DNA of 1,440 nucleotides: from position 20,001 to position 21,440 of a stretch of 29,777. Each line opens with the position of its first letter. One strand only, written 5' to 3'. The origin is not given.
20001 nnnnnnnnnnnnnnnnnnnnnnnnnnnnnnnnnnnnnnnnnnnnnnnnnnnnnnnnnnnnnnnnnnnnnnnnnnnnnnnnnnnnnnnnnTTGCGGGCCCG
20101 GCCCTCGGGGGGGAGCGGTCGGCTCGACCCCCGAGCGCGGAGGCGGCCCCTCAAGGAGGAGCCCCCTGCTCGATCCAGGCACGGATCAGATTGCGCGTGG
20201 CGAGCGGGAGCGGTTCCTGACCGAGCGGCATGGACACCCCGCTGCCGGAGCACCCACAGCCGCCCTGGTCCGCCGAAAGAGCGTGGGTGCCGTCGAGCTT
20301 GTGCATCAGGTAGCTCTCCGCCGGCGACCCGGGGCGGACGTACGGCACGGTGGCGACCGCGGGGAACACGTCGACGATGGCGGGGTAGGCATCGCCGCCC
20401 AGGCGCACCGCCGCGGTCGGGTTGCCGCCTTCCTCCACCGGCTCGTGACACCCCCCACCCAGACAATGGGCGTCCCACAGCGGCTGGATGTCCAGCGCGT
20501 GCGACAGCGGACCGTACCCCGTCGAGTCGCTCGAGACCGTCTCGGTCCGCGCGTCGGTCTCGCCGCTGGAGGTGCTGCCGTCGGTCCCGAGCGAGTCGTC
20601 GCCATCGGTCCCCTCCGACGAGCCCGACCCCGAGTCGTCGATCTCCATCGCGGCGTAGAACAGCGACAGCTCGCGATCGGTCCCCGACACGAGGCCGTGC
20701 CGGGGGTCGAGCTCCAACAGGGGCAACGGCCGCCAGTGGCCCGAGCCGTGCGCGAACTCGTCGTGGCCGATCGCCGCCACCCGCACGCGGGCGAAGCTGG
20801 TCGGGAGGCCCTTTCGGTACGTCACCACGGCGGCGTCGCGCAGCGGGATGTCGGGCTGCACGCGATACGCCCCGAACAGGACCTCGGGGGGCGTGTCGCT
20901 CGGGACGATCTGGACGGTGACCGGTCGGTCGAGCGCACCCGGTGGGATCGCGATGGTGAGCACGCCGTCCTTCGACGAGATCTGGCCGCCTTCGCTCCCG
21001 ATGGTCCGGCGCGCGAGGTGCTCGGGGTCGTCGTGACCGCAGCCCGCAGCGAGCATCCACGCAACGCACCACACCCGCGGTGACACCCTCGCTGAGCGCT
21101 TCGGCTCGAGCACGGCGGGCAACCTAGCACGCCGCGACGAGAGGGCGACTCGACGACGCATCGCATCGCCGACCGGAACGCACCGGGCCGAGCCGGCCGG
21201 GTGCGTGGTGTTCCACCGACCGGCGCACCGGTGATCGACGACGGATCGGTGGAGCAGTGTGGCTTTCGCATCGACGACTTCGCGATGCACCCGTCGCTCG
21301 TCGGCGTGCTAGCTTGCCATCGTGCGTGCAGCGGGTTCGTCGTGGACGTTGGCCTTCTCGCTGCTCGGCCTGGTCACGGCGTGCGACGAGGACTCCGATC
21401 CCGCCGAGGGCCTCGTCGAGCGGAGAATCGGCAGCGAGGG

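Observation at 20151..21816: Divergently transcribed pair of paralogous lipoproteins sharing a ZU5-like domain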

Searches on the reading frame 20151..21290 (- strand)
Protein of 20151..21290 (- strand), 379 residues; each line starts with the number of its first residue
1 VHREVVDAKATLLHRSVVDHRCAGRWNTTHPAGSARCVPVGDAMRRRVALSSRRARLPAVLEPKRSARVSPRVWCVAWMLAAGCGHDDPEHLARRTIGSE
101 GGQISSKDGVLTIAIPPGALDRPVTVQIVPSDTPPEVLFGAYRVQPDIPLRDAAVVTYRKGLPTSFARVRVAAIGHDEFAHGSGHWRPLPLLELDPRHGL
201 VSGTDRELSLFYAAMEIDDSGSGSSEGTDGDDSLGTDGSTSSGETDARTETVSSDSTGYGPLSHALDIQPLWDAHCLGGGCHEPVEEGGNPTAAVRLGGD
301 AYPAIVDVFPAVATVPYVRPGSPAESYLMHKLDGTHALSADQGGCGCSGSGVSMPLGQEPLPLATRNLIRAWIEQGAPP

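Call 4: search_protein_families(library=pfam, proteins=[window:20151-21290:-], max_evalue=1)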
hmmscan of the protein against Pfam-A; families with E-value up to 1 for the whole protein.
window:20151-21290:- (379 aa): 1 family
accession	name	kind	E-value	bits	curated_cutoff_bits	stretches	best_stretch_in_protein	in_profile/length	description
PF00791.26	ZU5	-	0.22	12.3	21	1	94-128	2-36/97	ZU5 domain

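Call 7: find_homologous_proteins(query=window:20151-21086:-)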
Query window:20151-21086:- (311 aa): 12 proteins with E <= 0.001 among 6299 candidates.
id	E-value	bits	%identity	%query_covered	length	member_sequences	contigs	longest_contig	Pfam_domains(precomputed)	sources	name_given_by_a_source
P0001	1.9e-199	680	100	97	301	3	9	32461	-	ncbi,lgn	-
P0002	9.3e-77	277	49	95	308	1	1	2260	-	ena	-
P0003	1.7e-74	269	50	96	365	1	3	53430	-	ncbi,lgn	-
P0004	2.5e-74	269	50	98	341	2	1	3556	-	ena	-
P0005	5.5e-72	261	50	97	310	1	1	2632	-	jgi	jgi:hypothetical protein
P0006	1.9e-70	256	46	99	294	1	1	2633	-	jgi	jgi:hypothetical protein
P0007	2.0e-70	256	44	98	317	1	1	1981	-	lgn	-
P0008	1.0e-68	250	48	96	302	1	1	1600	-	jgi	jgi:hypothetical protein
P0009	1.7e-68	249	47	95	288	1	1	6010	-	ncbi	-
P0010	3.1e-64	236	46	95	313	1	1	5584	-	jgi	jgi:hypothetical protein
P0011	6.0e-37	146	37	99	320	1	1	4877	-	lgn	-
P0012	9.2e-4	37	33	37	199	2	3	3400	-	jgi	jgi:hypothetical protein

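Call 18: predict_structure(alignment_id=A1)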
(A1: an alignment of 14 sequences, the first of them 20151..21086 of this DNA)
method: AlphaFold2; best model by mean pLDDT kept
length: 311 residues; sequences in the alignment: 14
mean_pLDDT: 72.1   pTM: 0.56
mean pLDDT of the five models: 72.1, 71.2, 70.9, 69.9, 67.8
residues with pLDDT >= 90: 80; 70-90: 102; 50-70: 65; < 50: 64
segments of 3 or more residues with pLDDT < 50: 153-188, 218-221, 272-283
pLDDT, mean of each block of 10 residues (from residue 1): 53 55 89 86 87 95 70 89 90 68 88 82 79 90 89 42 40 40 45 92 77 51 51 82 71 88 68 42 54 85 95 94
secondary structure, 60 per line:
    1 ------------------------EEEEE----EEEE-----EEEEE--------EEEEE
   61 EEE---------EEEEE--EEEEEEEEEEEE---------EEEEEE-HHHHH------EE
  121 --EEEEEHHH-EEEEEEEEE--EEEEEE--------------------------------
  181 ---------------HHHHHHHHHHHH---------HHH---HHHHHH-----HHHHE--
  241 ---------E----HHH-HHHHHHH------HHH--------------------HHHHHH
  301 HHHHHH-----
elements in order: E25-29 E34-37 E43-47 E56-63 E73-77 E80-91 E101-106 H108-112 E123-127 E132-140 E143-148 H196-207 H223-228 H234-237 H259-265 H295-306

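Call 21: fold_search(model_id=the predicted structure, library=pdb)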
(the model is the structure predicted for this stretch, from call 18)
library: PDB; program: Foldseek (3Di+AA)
matches with E <= 10: 259; with E <= 0.001: 16
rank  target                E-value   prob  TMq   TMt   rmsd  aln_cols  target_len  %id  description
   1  3kbu_C                4.2e-06  1.00  0.32  0.61   4.1       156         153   12  Crystal structure of the ankyrin binding domain of human erythroid beta spectrin (repeats 13-15) in complex with the s (released 2010-02-02)
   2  3f59_A                9.5e-06  1.00  0.28  0.55   9.4       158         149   13  Crystal structure of ZU5-ANK, the spectrin binding region of human erythroid ankyrin (released 2009-02-24)
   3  4d8o                  1.1e-05  1.00  0.31  0.19   4.1       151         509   18  Crystal Structure of the ankyrin-B ZU5-ZU5-UPA-DD tandem (released 2012-03-28)
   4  3kbu_D                1.3e-05  1.00  0.30  0.57   9.5       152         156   13  Crystal structure of the ankyrin binding domain of human erythroid beta spectrin (repeats 13-15) in complex with the s (released 2010-02-02)
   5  3f59_C                1.7e-05  1.00  0.31  0.58   9.4       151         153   14  Crystal structure of ZU5-ANK, the spectrin binding region of human erythroid ankyrin (released 2009-02-24)
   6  6m3q_E                2.6e-05  1.00  0.30  0.21   3.5       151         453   16  Crystal structure of AnkB/beta4-spectrin complex (released 2020-05-13)
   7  3f59_D                5.9e-05  1.00  0.29  0.56   9.4       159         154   13  Crystal structure of ZU5-ANK, the spectrin binding region of human erythroid ankyrin (released 2009-02-24)
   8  3ud1_A                8.0e-05  1.00  0.29  0.28   9.2       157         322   11  Crystal structure of ZU5A-ZU5B domains of human erythrocyte ankyrin (released 2012-02-22)
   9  3ud2_A                9.0e-05  1.00  0.29  0.28   9.3       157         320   11  Crystal structure of Selenomethionine ZU5A-ZU5B protein domains of human erythrocyte ankyrin (released 2012-02-22)
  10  3f59_B                1.4e-04  1.00  0.28  0.56   9.5       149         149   13  Crystal structure of ZU5-ANK, the spectrin binding region of human erythroid ankyrin (released 2009-02-24)
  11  3kbt_C                1.4e-04  1.00  0.28  0.52   9.8       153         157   11  Crystal structure of the ankyrin binding domain of human erythroid beta spectrin (repeats 13-15) in complex with the s (released 2010-02-02)
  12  2kxs_MODEL_1_A        2.2e-04  1.00  0.27  0.53  11.2       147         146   15  ZO1 ZU5 domain in complex with GRINL1A peptide (released 2011-03-30)
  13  3ud2_B                2.5e-04  1.00  0.28  0.27   9.5       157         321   11  Crystal structure of Selenomethionine ZU5A-ZU5B protein domains of human erythrocyte ankyrin (released 2012-02-22)
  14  6m3p_E                6.3e-04  1.00  0.31  0.23   4.1       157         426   11  Crystal structure of AnkG/beta2-spectrin complex (released 2020-05-13)
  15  3g5b                  6.7e-04  1.00  0.30  0.25   4.9       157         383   15  The structure of UNC5b cytoplasmic domain (released 2009-04-07)
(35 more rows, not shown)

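Call 35: find_encoding_contigs(protein=P0003, flank=8000, max_places=3)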
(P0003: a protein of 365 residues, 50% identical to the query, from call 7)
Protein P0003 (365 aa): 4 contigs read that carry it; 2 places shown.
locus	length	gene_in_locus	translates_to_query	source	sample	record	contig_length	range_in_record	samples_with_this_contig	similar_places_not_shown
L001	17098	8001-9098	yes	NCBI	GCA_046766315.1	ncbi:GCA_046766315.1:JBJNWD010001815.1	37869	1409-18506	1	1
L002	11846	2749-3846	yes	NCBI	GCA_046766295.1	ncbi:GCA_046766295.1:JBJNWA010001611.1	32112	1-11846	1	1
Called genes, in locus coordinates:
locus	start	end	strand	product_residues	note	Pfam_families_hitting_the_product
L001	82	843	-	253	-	PF00481:PP2C (weak), PF07228:SpoIIE (faint), PF13672:PP2C_2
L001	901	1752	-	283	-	PF04072:LCM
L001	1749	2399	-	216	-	PF00730:HhH-GPD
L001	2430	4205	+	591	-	PF12773:DZR (weak), PF13240:Zn_Ribbon_1 (faint), PF16697:Yop-YscD_cpl (faint), PF00498:FHA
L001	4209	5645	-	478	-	PF12710:HAD, PF01040:UbiA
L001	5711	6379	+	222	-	PF00293:NUDIX (faint)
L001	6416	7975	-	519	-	PF08450:SGL (faint)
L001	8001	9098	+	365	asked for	-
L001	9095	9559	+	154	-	PF03737:RraA-like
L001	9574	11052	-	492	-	-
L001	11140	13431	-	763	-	-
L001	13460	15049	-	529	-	PF07394:DUF1501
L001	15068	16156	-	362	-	-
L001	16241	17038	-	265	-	-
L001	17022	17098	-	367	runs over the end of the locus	PF00561:Abhydrolase_1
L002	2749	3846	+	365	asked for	-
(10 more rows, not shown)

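Call 41: find_related_loci(query=window:20151-21086:-, collection=genome_contigs, flank=6000)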
Query window:20151-21086:- (311 aa) in genome_contigs; peptide patterns used: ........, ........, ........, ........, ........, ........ (x = any residue, [..] = any of these).
176 stretches matched a pattern; 31 encode a relative of the query (tblastn E <= 1e-3); 31 distinct loci.
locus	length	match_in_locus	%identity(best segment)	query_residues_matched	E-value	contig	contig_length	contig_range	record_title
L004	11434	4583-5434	46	15-311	4e-61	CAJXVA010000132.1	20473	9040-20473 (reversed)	MAG TPA_asm: uncultured proteobacterium isolate SRR3933246_bin.3_MetaBAT_v2.12.1_MAG genome assembly, contig: NODE_562_l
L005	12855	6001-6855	45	15-311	8e-61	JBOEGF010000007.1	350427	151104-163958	MAG: Nannocystales bacterium isolate PBSAdel1 PBSA13b_contig_63, whole genome shotgun sequence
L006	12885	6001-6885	44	5-311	7e-59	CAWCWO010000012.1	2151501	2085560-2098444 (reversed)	MAG: uncultured proteobacterium isolate MFD03250.bin.1.164 genome assembly, contig: contig_17717, whole genome shotgun s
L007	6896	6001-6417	49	12-150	8e-33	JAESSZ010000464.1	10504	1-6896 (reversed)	MAG: Nannocystaceae bacterium isolate NORP301 CoAssembly_1627282, whole genome shotgun sequence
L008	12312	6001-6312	43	194-310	1e-16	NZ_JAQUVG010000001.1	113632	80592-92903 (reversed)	MAG: Zoogloea sp. isolate STD2_161 NODE_501_length_113632_cov_4.389243_Sandtown_D2, whole genome shotgun sequence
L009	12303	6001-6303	43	197-310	1e-16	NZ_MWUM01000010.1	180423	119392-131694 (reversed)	Zoogloea sp. LCSB751 NODE_10_length_180423_cov_60.3303_ID_19, whole genome shotgun sequence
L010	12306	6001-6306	42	195-309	3e-16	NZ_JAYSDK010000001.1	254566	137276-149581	MAG: Zoogloea sp. isolate ZZ2_ZZA245_bin.71 NODE_29_length_254566_cov_17.203551, whole genome shotgun sequence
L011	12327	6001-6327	38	194-309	2e-15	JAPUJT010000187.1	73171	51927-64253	MAG: Planctomycetota bacterium isolate KW1-S15_114 KW1-S15_114_cg187, whole genome shotgun sequence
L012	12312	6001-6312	39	194-310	3e-15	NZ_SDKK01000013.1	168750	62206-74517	Zoogloea oleivorans strain Buc BUC_nxtrim.se_trimmed_contig_29, whole genome shotgun sequence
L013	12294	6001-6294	42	199-309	5e-15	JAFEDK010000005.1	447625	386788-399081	MAG: Proteobacteria bacterium isolate SZAS-78 PROT-AMP-19__5__length-447625, whole genome shotgun sequence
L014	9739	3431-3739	41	194-309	1e-14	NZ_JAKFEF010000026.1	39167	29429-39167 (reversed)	MAG: Aromatoleum sp. isolate LC066 contig-124_571, whole genome shotgun sequence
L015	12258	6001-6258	45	213-309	2e-14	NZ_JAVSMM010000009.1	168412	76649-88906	MAG: Aromatoleum sp. isolate NRBC_bin_1 Aromatoleum_NRBC_Contig_09, whole genome shotgun sequence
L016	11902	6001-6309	39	194-309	3e-14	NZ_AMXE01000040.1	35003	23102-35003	Thauera linaloolentis 47Lol = DSM 12138 Cont40, whole genome shotgun sequence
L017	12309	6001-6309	38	194-309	3e-14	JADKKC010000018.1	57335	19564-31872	MAG: Zoogloea sp. isolate Vibo_18-Q3-R45-57_MAXAC.072 tig00012447-10-579480, whole genome shotgun sequence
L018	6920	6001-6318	42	193-311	1e-13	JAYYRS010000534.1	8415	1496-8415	MAG: Myxococcota bacterium isolate DS_MAG79 DS_MAG79_0534, whole genome shotgun sequence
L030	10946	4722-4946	49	234-309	2e-8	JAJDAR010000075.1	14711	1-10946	MAG: Deltaproteobacteria bacterium isolate OFTM245 OFTM245_74, whole genome shotgun sequence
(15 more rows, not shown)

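Call 45: search_protein_families(library=ncbifam, proteins=[window:20151-21086:-, L008:5584-6318:+, L005:4224-5840:-], max_evalue=0.01)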
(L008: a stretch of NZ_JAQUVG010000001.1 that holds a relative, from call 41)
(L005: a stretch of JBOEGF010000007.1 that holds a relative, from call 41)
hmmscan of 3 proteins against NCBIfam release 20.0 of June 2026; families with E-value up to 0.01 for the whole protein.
window:20151-21086:- (311 aa): 0 families

L008:5584-6318:+ (245 aa): 1 family
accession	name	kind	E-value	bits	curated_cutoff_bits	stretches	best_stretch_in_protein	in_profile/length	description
TIGR03806.1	chp_HNE_0200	subfamily_domain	0.0011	18.2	313.3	1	150-239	217-312/314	SO2930 family diheme c-type cytochrome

L005:4224-5840:- (538 aa): 0 families

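Call 46: search_protein_families(library=pfam, proteins=[L005:4224-5840:-, L001:6416-7975:-, L008:5584-6318:+, L009:4648-6309:+, L016:4027-6318:+, L011:4216-6336:+, L030:2586-4961:+], max_evalue=0.1)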
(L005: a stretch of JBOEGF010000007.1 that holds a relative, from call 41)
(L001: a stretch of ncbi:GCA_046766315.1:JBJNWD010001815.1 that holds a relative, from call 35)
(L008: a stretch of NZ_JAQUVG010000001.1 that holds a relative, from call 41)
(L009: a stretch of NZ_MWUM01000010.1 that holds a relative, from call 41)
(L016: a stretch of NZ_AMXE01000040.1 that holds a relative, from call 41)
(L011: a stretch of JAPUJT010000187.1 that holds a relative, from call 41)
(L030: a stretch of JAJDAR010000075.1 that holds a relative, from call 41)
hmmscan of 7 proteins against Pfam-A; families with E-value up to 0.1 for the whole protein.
L005:4224-5840:- (538 aa): 2 families
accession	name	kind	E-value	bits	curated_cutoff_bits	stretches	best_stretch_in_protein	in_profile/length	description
PF08450.18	SGL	-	1e-05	25.7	26.3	1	375-455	117-200/246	SMP-30/Gluconolactonase/LRE-like region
PF01436.27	NHL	-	0.026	15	20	0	271-289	3-21/28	NHL repeat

L001:6416-7975:- (519 aa): 2 families
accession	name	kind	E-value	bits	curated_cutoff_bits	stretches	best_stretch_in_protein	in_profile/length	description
PF08450.18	SGL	-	4.2e-06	27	26.3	1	359-436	120-200/246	SMP-30/Gluconolactonase/LRE-like region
PF01436.27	NHL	-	0.017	15.5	20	0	332-351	1-20/28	NHL repeat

L008:5584-6318:+ (245 aa): 1 family
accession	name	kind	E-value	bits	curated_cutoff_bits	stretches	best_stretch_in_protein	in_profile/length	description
PF13442.11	Cytochrome_CBB3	-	0.082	13.7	27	0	149-170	9-30/68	Cytochrome C oxidase, cbb3-type, subunit III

L009:4648-6309:+ (554 aa): 1 family
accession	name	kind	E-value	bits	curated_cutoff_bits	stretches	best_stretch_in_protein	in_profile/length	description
PF13442.11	Cytochrome_CBB3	-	0.066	14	27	0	453-491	4-25/68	Cytochrome C oxidase, cbb3-type, subunit III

L016:4027-6318:+ (764 aa): 0 families

L011:4216-6336:+ (707 aa): 11 families
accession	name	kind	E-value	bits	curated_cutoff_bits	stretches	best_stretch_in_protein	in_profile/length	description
PF00041.27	fn3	-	3.3e-25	88.5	25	4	292-371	7-75/84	Fibronectin type III domain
PF13205.12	Big_5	-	3.8e-23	82.7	23.6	1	58-155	2-95/105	Bacterial Ig-like domain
PF16656.11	Pur_ac_phosph_N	-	2.7e-13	50.7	30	1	504-578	7-82/93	Purple acid Phosphatase, N-terminal domain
PF24489.1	Ig_J_second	-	1.6e-08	35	27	0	529-589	27-88/105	Tip attachment protein J second Ig-like domain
PF25059.1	FN3_DSCAM-DSCAML_C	-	8.7e-08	32.8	39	1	451-497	45-89/89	DSCAM/DSCAML C-terminal Fn3-like domain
PF16794.11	fn3_4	-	2.1e-07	31.2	27.1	0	508-579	14-91/103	Fibronectin-III type domain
PF25814.1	fn3_SORL1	-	5.2e-07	30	27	0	503-579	8-74/90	SORL1-like, fn3 domain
PF25788.1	Ig_Rha78A_N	-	0.00016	22.3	27.4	0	292-381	11-101/105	Rha78A-like, N-terminal immunoglobulin domain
PF10179.15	NDNF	-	0.00026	21.5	27.3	0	558-577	90-109/127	Neuron-derived neurotrophic factor, first Fn(III) domain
PF25300.1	Fn3_Dep-1_3rd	-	0.0078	16.5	26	0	400-471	6-72/85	Dep-1 third Fn3-like domain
PF16893.11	fn3_2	-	0.033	14.8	27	0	559-590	56-87/89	Fibronectin type III domain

L030:2586-4961:+ (792 aa): 4 families
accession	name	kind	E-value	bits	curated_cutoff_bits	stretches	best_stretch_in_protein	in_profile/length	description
PF13517.12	FG-GAP_3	-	1e-53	180.2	26.9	6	317-377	1-60/61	FG-GAP-like repeat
PF01839.29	FG-GAP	-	1.5e-16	60.3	22.1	3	316-343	8-30/37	FG-GAP repeat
PF13205.12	Big_5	-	7.8e-12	46.3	23.6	1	31-134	3-105/105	Bacterial Ig-like domain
PF04234.18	CopC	-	0.017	16.5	23.3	1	34-72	3-42/92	CopC domain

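Call 69: list_cluster_members(proteins=[P0001, P0013, P0016, P0022, P0059, P0096, P0121, P0143, P0148, P0135])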
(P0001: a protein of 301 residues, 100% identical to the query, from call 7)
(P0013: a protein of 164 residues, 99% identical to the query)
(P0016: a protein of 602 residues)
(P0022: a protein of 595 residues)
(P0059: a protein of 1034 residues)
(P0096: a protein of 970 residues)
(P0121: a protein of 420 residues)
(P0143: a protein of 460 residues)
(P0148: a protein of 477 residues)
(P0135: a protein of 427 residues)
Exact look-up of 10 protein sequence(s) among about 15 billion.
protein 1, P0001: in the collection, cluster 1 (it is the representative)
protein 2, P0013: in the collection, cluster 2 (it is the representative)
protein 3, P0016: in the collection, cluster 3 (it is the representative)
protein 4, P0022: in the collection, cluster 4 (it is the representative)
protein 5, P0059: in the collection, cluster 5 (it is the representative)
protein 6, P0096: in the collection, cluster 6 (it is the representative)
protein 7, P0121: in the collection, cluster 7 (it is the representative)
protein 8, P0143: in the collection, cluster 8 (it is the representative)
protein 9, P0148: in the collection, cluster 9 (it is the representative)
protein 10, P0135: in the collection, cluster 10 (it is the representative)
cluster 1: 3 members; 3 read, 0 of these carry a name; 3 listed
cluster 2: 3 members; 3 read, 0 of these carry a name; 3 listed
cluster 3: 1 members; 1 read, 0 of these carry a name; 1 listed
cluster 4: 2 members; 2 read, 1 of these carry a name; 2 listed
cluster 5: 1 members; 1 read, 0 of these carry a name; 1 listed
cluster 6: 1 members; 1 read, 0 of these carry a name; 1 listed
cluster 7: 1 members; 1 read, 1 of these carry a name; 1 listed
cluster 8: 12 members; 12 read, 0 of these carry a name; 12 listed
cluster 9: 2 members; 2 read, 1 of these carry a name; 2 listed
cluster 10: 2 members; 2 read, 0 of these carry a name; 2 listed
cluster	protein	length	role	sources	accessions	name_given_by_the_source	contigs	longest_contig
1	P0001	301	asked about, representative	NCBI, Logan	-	-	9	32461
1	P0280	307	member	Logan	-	-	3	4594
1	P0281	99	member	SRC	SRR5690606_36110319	-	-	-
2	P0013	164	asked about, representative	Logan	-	-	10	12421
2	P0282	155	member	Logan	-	-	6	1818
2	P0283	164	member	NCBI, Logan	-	-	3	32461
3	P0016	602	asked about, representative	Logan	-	-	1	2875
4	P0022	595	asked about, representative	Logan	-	-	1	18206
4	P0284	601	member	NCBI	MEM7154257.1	MAG: VCBS repeat-containing protein [Myxococcota bacterium]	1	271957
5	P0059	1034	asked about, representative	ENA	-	-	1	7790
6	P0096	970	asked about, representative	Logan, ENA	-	-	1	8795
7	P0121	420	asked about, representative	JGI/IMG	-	hypothetical protein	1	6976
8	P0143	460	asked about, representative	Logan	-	-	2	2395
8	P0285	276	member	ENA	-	-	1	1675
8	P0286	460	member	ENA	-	-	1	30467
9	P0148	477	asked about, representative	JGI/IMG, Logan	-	hypothetical protein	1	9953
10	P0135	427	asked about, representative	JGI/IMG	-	-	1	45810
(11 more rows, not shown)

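Call 77: find_encoding_contigs(protein=P0001, flank=1500, max_places=4)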
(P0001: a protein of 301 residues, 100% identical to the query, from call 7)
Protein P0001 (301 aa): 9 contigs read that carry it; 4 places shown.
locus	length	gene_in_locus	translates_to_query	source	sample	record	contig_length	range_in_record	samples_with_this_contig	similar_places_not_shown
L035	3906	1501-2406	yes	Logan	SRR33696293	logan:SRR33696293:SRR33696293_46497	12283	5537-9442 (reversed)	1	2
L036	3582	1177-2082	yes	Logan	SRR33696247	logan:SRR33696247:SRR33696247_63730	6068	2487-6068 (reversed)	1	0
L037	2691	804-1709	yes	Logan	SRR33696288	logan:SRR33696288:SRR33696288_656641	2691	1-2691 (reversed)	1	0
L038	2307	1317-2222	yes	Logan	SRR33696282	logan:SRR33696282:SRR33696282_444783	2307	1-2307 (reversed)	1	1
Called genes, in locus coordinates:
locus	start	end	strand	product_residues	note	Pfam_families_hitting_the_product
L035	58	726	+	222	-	-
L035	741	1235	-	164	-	-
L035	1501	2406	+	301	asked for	-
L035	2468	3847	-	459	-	PF01839:FG-GAP (faint), PF13517:FG-GAP_3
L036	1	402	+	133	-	?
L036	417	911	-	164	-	-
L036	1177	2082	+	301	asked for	-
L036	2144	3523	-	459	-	PF01839:FG-GAP (faint), PF13517:FG-GAP_3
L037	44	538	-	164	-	-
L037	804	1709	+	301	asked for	-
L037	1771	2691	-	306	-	?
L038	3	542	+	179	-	?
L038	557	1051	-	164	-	-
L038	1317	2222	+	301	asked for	-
